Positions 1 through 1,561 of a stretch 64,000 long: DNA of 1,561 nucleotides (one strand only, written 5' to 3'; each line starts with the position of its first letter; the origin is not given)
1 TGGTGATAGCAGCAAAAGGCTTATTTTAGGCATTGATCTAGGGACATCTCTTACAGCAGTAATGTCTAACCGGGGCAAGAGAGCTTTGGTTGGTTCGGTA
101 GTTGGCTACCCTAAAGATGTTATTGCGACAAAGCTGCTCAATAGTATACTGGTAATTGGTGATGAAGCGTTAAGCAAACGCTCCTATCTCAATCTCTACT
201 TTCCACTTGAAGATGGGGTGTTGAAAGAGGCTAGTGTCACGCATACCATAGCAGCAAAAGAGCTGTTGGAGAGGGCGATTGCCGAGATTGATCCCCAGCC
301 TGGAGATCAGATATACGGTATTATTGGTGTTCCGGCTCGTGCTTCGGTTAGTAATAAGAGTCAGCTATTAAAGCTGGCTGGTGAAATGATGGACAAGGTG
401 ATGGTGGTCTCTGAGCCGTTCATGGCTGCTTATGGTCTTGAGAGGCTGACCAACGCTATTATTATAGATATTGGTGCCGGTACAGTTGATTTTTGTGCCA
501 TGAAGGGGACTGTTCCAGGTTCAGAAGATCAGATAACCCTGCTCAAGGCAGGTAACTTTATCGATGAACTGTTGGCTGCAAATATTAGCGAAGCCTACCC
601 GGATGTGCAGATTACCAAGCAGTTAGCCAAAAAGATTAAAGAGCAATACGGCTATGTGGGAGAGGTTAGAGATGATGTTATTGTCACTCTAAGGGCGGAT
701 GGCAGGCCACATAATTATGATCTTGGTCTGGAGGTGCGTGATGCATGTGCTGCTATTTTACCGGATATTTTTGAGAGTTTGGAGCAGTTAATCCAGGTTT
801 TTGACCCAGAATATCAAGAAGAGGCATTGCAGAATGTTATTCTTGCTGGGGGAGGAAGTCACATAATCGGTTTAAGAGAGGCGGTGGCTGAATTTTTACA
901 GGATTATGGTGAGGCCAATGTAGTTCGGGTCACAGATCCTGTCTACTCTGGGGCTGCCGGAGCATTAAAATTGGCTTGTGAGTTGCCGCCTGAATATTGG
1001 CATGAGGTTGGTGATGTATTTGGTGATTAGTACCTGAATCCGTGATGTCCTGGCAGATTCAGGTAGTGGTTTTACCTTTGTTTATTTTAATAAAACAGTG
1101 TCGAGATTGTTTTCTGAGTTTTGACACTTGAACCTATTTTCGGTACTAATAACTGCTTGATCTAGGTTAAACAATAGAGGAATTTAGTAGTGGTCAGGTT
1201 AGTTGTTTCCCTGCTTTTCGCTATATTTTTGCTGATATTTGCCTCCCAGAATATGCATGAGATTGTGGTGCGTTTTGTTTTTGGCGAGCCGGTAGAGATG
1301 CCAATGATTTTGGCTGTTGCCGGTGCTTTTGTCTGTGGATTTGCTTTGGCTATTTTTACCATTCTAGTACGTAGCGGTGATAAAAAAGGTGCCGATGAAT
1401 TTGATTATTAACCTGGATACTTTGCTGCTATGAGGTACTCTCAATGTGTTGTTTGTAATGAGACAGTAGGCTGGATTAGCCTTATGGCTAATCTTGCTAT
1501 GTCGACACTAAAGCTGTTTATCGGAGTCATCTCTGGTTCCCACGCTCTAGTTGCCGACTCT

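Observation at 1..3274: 3' end of a magnetosome gene cluster with a compact mamK - mamL-like - mamM - mamQ order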

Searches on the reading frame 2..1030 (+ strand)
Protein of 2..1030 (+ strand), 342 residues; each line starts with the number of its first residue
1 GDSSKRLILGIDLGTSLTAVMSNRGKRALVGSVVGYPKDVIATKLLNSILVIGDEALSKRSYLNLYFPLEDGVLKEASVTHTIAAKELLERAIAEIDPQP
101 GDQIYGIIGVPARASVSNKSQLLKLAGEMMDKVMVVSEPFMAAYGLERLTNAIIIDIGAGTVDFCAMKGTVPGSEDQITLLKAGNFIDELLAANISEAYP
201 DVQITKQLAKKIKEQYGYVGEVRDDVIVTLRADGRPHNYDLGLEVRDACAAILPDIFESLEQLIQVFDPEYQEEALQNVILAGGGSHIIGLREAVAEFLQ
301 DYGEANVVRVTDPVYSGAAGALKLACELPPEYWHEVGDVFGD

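Call 5: search_protein_families(library=pfam, proteins=[window:62-1030:+], max_evalue=0.01)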
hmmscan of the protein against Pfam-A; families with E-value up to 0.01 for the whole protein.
window:62-1030:+ (322 aa): 6 families
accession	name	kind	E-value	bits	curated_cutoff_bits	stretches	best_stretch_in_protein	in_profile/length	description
PF06723.19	MreB_Mbl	-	6e-16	58.6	27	1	21-303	31-317/327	MreB/Mbl protein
PF00022.25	Actin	-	7.1e-08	31.9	27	1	9-193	29-209/410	Actin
PF25229.1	Salactin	-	1.9e-07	30.9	27.1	1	133-307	152-333/335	Salactin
PF21522.3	MreB-like_C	-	0.00018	22.5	27.8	1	134-270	1-118/123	Archaeal actin homologue MreB-like, C-terminal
PF14450.12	FtsA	-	0.00061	20.6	31.8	1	134-300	2-127/127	Cell division protein FtsA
PF08841.16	DDR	-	0.0048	16.4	24.6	0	130-176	133-177/328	Diol dehydratase reactivase ATPase-like domain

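Call 6: search_protein_families(library=ncbifam, proteins=[window:62-1030:+], max_evalue=0.01)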
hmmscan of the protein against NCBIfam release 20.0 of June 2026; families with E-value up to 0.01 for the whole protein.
window:62-1030:+ (322 aa): 13 families
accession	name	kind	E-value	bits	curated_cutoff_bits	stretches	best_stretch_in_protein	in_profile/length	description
NF040964.1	MamK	subfamily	3e-139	463.7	400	1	1-319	15-333/335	MamK family actin-like protein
NF053558.1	BeeR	equivalog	1.5e-62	211.6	530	1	8-313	28-345/349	BeeR family actin-like protein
NF010539.0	PRK13927.1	subfamily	6.2e-14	51.6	293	1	20-303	34-324/339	rod shape-determining protein MreB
TIGR00904.1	mreB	subfamily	2.3e-10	40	365.75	1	45-301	64-322/334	MreB/Mrl family cell shape determining protein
NF010540.1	PRK13929.1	exception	2.9e-10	39.8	515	1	23-279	36-302/334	rod-share determining protein MreBH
NF053533.1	salactin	equivalog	1.2e-09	37.7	400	1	125-306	144-333/335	actin-like salactin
TIGR03739.1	PRTRC_D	hypoth_equivalog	6.2e-06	25.4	214.8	1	129-302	166-315/320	PRTRC system protein D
TIGR01174.1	ftsA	equivalog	1.3e-05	24.5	175.85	1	131-282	197-341/371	cell division protein FtsA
TIGR01175.1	pilM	subfamily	3.9e-05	22.8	133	1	128-279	186-306/348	type IV pilus assembly protein PilM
TIGR02529.1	EutJ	subfamily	0.00057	19.4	152.1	1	58-199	35-175/239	ethanolamine utilization protein EutJ family protein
NF011660.0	PRK15080.1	equivalog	0.00063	19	182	0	64-174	74-183/277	ethanolamine utilization protein EutJ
TIGR01991.1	HscA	equivalog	0.0031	16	708.55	1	87-280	134-338/600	Fe-S protein assembly chaperone HscA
NF001413.0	PRK00290.1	equivalog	0.0063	14.9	648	0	87-147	137-201/625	molecular chaperone DnaK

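Call 34: search_protein_families(library=ncbifam, proteins=[window:2-1030:+], max_evalue=0.001)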
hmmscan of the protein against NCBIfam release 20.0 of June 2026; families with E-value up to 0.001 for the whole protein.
window:2-1030:+ (342 aa): 12 families
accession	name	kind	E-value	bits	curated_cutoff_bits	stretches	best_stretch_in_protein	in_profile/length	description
NF040964.1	MamK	subfamily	3.4e-147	489.9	400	1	7-339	1-333/335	MamK family actin-like protein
NF053558.1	BeeR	equivalog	1.3e-64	218.4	530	1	7-333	1-345/349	BeeR family actin-like protein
NF010539.0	PRK13927.1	subfamily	2.2e-17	63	293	1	9-323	9-324/339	rod shape-determining protein MreB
TIGR00904.1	mreB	subfamily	7.1e-13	48.3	365.75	1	9-321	5-322/334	MreB/Mrl family cell shape determining protein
NF010540.1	PRK13929.1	exception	2.6e-12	46.5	515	1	9-299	7-302/334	rod-share determining protein MreBH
NF053533.1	salactin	equivalog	8.1e-10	38.3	400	1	145-326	144-333/335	actin-like salactin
TIGR03739.1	PRTRC_D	hypoth_equivalog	7.4e-06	25.1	214.8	1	149-322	166-315/320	PRTRC system protein D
TIGR01174.1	ftsA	equivalog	1.1e-05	24.7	175.85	1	151-302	197-341/371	cell division protein FtsA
TIGR01175.1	pilM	subfamily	4.2e-05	22.7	133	1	148-299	186-306/348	type IV pilus assembly protein PilM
NF011660.0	PRK15080.1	equivalog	8e-05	22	182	0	85-194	75-183/277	ethanolamine utilization protein EutJ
NF003520.0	PRK05183.1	subfamily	0.00042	18.8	620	0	107-301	154-359/621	Fe-S protein assembly chaperone HscA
TIGR02529.1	EutJ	subfamily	0.00062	19.3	152.1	0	79-219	36-175/239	ethanolamine utilization protein EutJ family protein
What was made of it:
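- On MamK (NCBIfam NF040964, actin-like): 489.9 bits against a cutoff of 400; BeeR scores 218 and MreB 63 or less (call 34).
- Checked: The NCBIfam MamK model NF040964 scores 489.9 bits against a cutoff of 400, with model position 1 at residue 7 (call 34).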

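Call 60: search_solved_structures(query=window:2-1030:+, max_evalue=1e-10, show_alignments=1)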
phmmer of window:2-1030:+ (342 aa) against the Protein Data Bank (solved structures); distinct sequences matched with E-value up to 1e-10: 5.
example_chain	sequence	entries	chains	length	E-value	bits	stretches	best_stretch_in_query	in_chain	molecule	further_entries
5ljw_A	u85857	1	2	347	1e-113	383.2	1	1-341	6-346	Actin-like ATPase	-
5jyg_A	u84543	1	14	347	2e-113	382.3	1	1-341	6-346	Actin-like ATPase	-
5ljv_A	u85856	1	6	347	2.7e-113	381.8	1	1-341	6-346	Actin-like ATPase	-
8r2n_A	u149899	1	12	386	3.4e-44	154.8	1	3-333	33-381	Actin/actin family protein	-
1jce_A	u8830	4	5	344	1.7e-12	50.6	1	8-321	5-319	ROD SHAPE-DETERMINING PROTEIN MREB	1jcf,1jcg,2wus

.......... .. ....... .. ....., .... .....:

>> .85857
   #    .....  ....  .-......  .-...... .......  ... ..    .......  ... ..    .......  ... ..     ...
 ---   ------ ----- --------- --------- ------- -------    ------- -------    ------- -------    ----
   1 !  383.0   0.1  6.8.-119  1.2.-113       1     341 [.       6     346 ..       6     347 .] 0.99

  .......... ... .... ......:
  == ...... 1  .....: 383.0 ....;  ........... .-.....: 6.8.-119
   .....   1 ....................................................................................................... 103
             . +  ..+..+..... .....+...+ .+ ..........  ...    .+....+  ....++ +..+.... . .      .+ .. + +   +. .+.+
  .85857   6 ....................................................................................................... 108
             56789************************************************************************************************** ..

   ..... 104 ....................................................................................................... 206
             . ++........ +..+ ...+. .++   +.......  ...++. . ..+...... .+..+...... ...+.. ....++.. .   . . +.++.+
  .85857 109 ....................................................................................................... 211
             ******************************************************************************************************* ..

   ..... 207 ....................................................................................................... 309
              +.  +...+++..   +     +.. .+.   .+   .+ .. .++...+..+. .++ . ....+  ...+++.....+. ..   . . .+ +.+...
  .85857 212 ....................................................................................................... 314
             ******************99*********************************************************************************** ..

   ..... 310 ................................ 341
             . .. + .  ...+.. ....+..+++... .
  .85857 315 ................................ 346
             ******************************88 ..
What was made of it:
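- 1..1030 (+): mamK paralogue (actin-like filament protein). The 5' end, about 5 codons, is cut by the window start. The reading frame starts at base 2 and the stop is at 1028-1030. NF040964 MamK scores 489.9 bits against a cutoff of 400 (call 34) and 383 bits to PDB MamK 5LJW, with the DLGTS, SEPF, DIGAGT and GGGS motifs kept (call 60).
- On MamK (NCBIfam NF040964, actin-like): The alignment to PDB 5LJW keeps DLGTS, VVSEPF, DIGAGT and AGGGS (call 60).
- Checked: The alignment to PDB MamK 5LJW starts at chain residue 6 (call 60).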

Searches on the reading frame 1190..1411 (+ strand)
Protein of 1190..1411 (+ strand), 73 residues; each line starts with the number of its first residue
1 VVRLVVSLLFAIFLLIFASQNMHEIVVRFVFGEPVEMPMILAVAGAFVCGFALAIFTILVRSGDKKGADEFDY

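Call 5: search_protein_families(library=pfam, proteins=[window:1190-1411:+], max_evalue=0.01)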
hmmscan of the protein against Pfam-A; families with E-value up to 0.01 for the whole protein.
window:1190-1411:+ (73 aa): 1 family
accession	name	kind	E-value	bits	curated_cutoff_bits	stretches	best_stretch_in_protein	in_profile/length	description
PF06305.16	LapA_dom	-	1.6e-07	31.6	28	1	20-61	1-41/64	Lipopolysaccharide assembly protein A domain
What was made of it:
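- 1190..1411 (+): mamL-like gene: a 73-aa, two-TM LapA-domain protein that occupies the MamL position of Magnetococcales clusters. Pfam LapA_dom matches at 1.6e-7 (call 5).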

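Call 6: search_protein_families(library=ncbifam, proteins=[window:1190-1411:+], max_evalue=0.01)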
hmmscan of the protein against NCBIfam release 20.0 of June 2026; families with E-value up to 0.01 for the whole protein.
window:1190-1411:+ (73 aa): 2 families
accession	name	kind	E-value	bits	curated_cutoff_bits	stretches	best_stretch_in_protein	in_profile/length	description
NF040988.1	MamL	equivalog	0.004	17.3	100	1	1-61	1-60/78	magnetosome protein MamL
NF002792.0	PRK02919.1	subfamily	0.0068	17.1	93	1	9-45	22-57/82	oxaloacetate decarboxylase subunit gamma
